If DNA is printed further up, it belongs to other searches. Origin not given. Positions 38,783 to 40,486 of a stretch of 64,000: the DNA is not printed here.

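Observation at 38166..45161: tRNA-Leu-centred accessory island packed with four different toxin/antitoxin-type modules but no integrase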

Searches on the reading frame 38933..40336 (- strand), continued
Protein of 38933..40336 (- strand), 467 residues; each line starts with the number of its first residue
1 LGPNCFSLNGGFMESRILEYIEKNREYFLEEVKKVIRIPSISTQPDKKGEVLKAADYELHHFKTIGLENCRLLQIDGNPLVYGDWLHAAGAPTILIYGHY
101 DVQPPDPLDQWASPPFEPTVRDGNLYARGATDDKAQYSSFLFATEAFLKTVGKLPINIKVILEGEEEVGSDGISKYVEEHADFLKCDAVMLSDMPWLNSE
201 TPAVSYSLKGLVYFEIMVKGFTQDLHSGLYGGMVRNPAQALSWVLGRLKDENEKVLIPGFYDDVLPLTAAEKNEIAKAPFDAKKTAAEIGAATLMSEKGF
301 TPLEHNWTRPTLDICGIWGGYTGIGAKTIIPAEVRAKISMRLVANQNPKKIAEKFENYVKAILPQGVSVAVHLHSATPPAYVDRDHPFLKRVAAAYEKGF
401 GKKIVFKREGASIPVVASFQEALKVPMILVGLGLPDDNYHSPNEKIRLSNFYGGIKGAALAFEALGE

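Call 22: find_encoding_contigs(protein=P0107, flank=10000, max_places=3)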
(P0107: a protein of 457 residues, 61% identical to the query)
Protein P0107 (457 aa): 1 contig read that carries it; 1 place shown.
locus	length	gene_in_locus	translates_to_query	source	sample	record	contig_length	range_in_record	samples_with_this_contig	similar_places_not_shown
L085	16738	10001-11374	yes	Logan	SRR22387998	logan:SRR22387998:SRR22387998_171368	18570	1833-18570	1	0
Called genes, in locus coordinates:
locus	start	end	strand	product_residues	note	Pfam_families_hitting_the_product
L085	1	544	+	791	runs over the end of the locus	?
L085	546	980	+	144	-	PF00334:NDK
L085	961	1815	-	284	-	-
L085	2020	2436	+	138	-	PF01951:Archease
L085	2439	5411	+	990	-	PF01139:RtcB, PF14890:Intein_splicing, PF01139:RtcB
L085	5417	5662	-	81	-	-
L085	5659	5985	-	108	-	PF14076:DUF4258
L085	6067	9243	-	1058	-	-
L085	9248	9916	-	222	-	-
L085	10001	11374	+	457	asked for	PF01546:Peptidase_M20, PF07687:M20_dimer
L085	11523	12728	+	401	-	-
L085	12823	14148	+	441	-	PF05697:Trigger_N, PF00254:FKBP_C, PF05698:Trigger_C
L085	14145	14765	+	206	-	PF00574:CLP_protease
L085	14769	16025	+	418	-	PF06689:zf-C4_ClpX, PF05496:RuvB_N (weak), PF00004:AAA, PF07724:AAA_2, PF07728:AAA_5 (weak), PF13401:AAA_22 (faint), PF10431:ClpB_D2-small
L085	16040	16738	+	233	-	?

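Call 23: find_encoding_contigs(protein=P0104, flank=10000, max_places=3)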
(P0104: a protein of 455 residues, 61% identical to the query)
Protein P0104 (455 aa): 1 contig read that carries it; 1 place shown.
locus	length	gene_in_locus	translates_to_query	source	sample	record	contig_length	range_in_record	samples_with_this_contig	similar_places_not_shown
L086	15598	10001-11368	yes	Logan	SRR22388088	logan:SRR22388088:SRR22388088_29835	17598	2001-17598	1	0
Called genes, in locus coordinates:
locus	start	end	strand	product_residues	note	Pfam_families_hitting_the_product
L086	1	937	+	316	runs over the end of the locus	PF01820:Dala_Dala_lig_N, PF02655:ATP-grasp_3 (weak), PF07478:Dala_Dala_lig_C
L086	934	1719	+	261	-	PF08478:POTRA_1, PF03799:FtsQ_DivIB_C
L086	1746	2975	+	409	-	PF14450:FtsA, PF02491:SHS2_FTSA, PF06723:MreB_Mbl, PF11104:PilM_2 (weak), PF06277:EutA, PF14450:FtsA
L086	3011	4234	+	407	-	PF00091:Tubulin, PF12327:FtsZ_C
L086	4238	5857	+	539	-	PF01464:SLT, PF01476:LysM, PF23473:LysM3_LYK4_5 (faint), PF01476:LysM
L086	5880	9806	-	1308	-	-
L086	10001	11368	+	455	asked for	PF01546:Peptidase_M20, PF07687:M20_dimer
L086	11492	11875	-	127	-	PF05168:HEPN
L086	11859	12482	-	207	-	PF01909:NTP_transf_2 (weak), PF18765:Polbeta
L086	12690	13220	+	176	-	-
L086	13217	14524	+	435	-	PF05697:Trigger_N, PF00254:FKBP_C, PF05698:Trigger_C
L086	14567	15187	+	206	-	PF00574:CLP_protease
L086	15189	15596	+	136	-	?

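Call 24: find_encoding_contigs(protein=P0098, flank=10000, max_places=3)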
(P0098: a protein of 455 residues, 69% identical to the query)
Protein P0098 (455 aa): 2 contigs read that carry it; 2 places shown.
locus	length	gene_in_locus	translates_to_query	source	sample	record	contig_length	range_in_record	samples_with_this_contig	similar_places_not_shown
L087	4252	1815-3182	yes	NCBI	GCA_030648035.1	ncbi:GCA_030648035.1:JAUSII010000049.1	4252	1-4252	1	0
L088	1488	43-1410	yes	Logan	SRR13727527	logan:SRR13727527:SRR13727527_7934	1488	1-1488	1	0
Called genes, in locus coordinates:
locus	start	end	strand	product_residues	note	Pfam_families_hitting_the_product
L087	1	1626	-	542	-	PF00004:AAA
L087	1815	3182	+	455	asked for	PF01546:Peptidase_M20, PF07687:M20_dimer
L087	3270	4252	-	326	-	PF13173:AAA_14, PF13635:DUF4143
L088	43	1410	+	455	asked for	PF01546:Peptidase_M20, PF07687:M20_dimer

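Call 25: find_encoding_contigs(protein=P0103, flank=10000, max_places=3)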
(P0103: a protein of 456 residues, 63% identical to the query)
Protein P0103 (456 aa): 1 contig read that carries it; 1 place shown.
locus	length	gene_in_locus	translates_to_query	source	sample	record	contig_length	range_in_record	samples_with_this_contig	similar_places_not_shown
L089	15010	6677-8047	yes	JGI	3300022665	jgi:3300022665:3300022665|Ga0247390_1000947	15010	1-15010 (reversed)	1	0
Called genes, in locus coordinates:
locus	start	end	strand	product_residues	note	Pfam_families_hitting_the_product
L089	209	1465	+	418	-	PF00091:Tubulin, PF12327:FtsZ_C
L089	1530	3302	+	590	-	PF01464:SLT, PF01476:LysM, PF23473:LysM3_LYK4_5 (faint), PF01476:LysM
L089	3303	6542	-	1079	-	PF00004:AAA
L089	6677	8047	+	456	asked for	PF01546:Peptidase_M20, PF07687:M20_dimer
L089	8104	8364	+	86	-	-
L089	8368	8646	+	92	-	-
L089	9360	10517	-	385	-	PF13173:AAA_14, PF13635:DUF4143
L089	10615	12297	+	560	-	-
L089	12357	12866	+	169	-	-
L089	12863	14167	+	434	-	PF05697:Trigger_N, PF00254:FKBP_C, PF05698:Trigger_C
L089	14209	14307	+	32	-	-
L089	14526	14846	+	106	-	PF00574:CLP_protease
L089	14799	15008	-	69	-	?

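Call 26: find_encoding_contigs(protein=P0106, flank=10000, max_places=3)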
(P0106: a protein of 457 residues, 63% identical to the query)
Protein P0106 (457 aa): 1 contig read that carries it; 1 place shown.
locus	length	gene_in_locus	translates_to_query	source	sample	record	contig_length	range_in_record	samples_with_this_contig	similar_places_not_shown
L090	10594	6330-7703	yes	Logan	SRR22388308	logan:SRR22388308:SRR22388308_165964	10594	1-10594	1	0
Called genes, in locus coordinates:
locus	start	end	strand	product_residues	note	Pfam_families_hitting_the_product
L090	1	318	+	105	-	?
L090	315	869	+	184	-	PF00482:T2SSF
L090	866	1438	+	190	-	-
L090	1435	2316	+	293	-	PF00482:T2SSF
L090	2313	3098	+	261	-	-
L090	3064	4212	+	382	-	-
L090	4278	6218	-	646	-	-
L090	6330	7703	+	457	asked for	PF01546:Peptidase_M20, PF07687:M20_dimer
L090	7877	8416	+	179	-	-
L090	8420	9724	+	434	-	PF05697:Trigger_N, PF00254:FKBP_C, PF05698:Trigger_C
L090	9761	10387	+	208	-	PF00574:CLP_protease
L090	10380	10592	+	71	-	?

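Call 27: find_encoding_contigs(protein=P0117, flank=10000, max_places=3)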
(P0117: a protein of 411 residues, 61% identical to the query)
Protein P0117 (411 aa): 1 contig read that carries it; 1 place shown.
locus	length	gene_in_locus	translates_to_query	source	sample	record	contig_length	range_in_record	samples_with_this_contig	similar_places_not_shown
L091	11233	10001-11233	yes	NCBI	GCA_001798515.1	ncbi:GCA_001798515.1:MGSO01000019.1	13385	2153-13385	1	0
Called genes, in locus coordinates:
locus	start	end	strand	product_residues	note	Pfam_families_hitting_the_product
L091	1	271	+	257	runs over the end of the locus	PF13400:Tad (weak)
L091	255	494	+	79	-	-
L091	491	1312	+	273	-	PF08666:SAF (weak), PF16976:RcpC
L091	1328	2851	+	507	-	PF13629:T2SS-T3SS_pil_N, PF04972:BON (faint), PF00263:Secretin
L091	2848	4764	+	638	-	PF01656:CbiA (faint), PF06564:CBP_BcsQ (faint), PF10609:ParA (weak), PF13614:AAA_31 (weak), PF00437:T2SSE, PF27713:UCP018868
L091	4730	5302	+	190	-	PF00482:T2SSF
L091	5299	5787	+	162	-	-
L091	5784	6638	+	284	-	PF00482:T2SSF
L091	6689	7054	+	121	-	PF05635:23S_rRNA_IVP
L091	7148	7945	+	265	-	-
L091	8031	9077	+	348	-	PF14559:TPR_19 (faint)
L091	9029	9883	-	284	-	-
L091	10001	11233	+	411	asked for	PF01546:Peptidase_M20, PF07687:M20_dimer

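Call 31: search_protein_families(library=pfam, proteins=[L083:3299-3625:+, L083:3972-4220:+, L083:4213-4740:+, L089:8104-8364:+, L089:8368-8646:+, L085:5417-5662:-, L085:5659-5985:-, L085:11523-12728:+, L083:7918-8730:-], max_evalue=0.1)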
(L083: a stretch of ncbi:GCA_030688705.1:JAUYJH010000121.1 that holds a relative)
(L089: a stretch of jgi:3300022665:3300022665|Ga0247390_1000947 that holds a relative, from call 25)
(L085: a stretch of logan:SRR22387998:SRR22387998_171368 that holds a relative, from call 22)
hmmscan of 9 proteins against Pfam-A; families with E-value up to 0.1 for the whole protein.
L083:3299-3625:+ (108 aa): 1 family
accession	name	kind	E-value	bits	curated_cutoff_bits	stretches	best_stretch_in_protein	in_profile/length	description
PF05973.20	Gp49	-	0.00012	22.5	23.9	1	31-92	9-75/90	Phage derived protein Gp49-like (DUF891)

L083:3972-4220:+ (82 aa): 0 families

L083:4213-4740:+ (175 aa): 3 families
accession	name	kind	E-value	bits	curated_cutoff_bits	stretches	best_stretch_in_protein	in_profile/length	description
PF09970.15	DUF2204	-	0.0014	18.7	20.3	1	11-80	5-77/181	Nucleotidyl transferase of unknown function (DUF2204)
PF08843.17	AbiEii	-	0.0015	18.9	22.5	1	26-145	16-138/238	Nucleotidyl transferase AbiEii toxin, Type IV TA system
PF19502.5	DUF6036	-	0.055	13.7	23.6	1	8-51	7-47/164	Nucleotidyltransferase of unknown function (DUF6036)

L089:8104-8364:+ (86 aa): 4 families
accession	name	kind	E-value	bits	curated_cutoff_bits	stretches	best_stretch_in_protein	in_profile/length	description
PF02604.26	PhdYeFM_antitox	-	1.9e-05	24.7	29.8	1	1-43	1-44/74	Antitoxin Phd_YefM, type II toxin-antitoxin system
PF06995.16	Phage_P2_GpU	-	0.027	14.5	27.5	1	8-36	57-85/120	Phage P2 GpU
PF02993.19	MCPVI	-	0.031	14.6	28.4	1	7-78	113-177/225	Minor capsid protein VI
PF19267.4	CIS_spike_tip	-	0.045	14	24.1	1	4-46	69-111/141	Contractile injection system spike tip protein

L089:8368-8646:+ (92 aa): 2 families
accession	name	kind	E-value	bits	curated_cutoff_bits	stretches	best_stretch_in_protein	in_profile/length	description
PF15738.11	YafQ_toxin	-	0.0024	18.5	30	1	2-84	2-85/88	Bacterial toxin of type II toxin-antitoxin system, YafQ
PF05016.21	ParE_toxin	-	0.049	14.6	23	1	5-79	3-82/89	ParE toxin of type II toxin-antitoxin system, parDE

L085:5417-5662:- (81 aa): 6 families
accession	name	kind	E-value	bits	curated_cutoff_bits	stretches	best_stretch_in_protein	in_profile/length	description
PF25206.1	DUF7836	-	0.0018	18.5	26.7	0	1-21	8-28/59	Domain of unknown function (DUF7836)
PF15731.11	MqsA_antitoxin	-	0.004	17.7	30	1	1-57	1-57/131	Antitoxin component of bacterial toxin-antitoxin system, MqsA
PF24292.1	DUF7479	-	0.015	15.8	27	1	1-49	3-45/60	Domain of unknown function (DUF7479)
PF00412.28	LIM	-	0.028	15.1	22.9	0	35-56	27-48/58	LIM domain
PF09332.17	Mcm10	-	0.033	14.5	26.8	0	27-51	6-30/56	Mcm10, C-terminal zinc binding motif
PF14122.12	YokU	-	0.072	13.5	27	0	3-56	5-57/87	YokU-like protein, putative antitoxin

L085:5659-5985:- (108 aa): 1 family
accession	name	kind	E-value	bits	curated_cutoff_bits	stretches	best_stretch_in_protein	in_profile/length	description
PF14076.12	DUF4258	-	3.6e-13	50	25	1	21-92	1-71/71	Domain of unknown function (DUF4258)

L085:11523-12728:+ (401 aa): 0 families

L083:7918-8730:- (270 aa): 0 families

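Call 32: search_protein_families(library=ncbifam, proteins=[L083:3299-3625:+, L083:3972-4220:+, L083:4213-4740:+, L089:8104-8364:+, L089:8368-8646:+, L085:5417-5662:-, L085:5659-5985:-, L085:11523-12728:+, L083:7918-8730:-], max_evalue=0.1)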
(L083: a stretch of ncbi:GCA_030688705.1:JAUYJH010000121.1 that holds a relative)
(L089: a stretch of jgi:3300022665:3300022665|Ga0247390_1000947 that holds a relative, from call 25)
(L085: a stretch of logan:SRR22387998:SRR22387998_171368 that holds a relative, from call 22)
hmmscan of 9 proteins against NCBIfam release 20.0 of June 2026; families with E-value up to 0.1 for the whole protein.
L083:3299-3625:+ (108 aa): 2 families
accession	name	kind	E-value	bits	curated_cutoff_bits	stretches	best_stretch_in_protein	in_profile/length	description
TIGR02683.1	upstrm_HI1419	hypoth_equivalog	6e-33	113.1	62.85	1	16-105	5-94/95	type II toxin-antitoxin system RelE/ParE family toxin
TIGR01903.2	cas5_csm4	equivalog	0.088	12.1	55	1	24-66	166-209/304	type III-A CRISPR-associated RAMP protein Csm4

L083:3972-4220:+ (82 aa): 0 families

L083:4213-4740:+ (175 aa): 0 families

L089:8104-8364:+ (86 aa): 3 families
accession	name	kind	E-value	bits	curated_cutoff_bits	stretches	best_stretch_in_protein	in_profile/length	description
TIGR01552.1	phd_fam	subfamily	0.00084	18.6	20.8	1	3-28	1-26/53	type II toxin-antitoxin system prevent-host-death family antitoxin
NF002628.0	PRK02290.1-6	equivalog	0.026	13.6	508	1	3-69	53-117/323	3-dehydroquinate synthase II family protein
NF007573.0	PRK10204.1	equivalog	0.028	14.5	77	0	51-63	3-15/55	hypothetical protein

L089:8368-8646:+ (92 aa): 1 family
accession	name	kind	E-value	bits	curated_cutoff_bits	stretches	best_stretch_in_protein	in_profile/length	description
TIGR02385.1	RelE_StbE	subfamily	0.072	13.6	27.9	0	2-82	1-84/88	type II toxin-antitoxin system mRNA interferase toxin, RelE/StbE family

L085:5417-5662:- (81 aa): 3 families
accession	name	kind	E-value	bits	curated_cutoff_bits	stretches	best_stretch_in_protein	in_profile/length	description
TIGR03831.1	YgiT_finger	domain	1.8e-08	34.5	20.2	1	3-46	1-44/46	YgiT-type zinc finger protein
TIGR03830.1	CxxCG_CxxCG_HTH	subfamily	0.0012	18.6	61.8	1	3-64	1-61/127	type II TA system antitoxin MqsA family protein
TIGR02605.1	CxxC_CxxC_SSSS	subfamily_domain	0.07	13.2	31.3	0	2-20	28-49/52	FmdB family zinc ribbon protein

L085:5659-5985:- (108 aa): 0 families

L085:11523-12728:+ (401 aa): 1 family
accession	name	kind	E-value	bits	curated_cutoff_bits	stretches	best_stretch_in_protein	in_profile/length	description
TIGR03001.1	Sig-70_gmx1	subfamily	0.052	12.9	154.6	0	73-119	188-235/244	RNA polymerase sigma-70 factor, Myxococcales family 1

L083:7918-8730:- (270 aa): 1 family
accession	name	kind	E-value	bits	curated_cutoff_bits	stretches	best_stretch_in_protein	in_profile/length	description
NF033885.1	conj_TraP_IncI1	equivalog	0.0018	18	135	1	130-246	31-149/217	conjugal transfer protein TraP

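Call 48: search_protein_families(library=pfam, proteins=[L083:9585-9989:+, L086:11492-11875:-], max_evalue=10)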
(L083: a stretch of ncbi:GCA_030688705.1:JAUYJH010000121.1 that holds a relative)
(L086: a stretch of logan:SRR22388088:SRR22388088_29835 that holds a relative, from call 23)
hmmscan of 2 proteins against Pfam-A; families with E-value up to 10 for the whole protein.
L083:9585-9989:+ (134 aa): 1 family
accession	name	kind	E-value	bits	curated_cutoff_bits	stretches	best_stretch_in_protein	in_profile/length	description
PF05168.19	HEPN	-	0.12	13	22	1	21-130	7-115/117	HEPN domain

L086:11492-11875:- (127 aa): 1 family
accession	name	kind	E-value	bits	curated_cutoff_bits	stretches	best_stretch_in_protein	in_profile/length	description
PF05168.19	HEPN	-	2.6e-25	89.3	22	1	7-124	3-115/117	HEPN domain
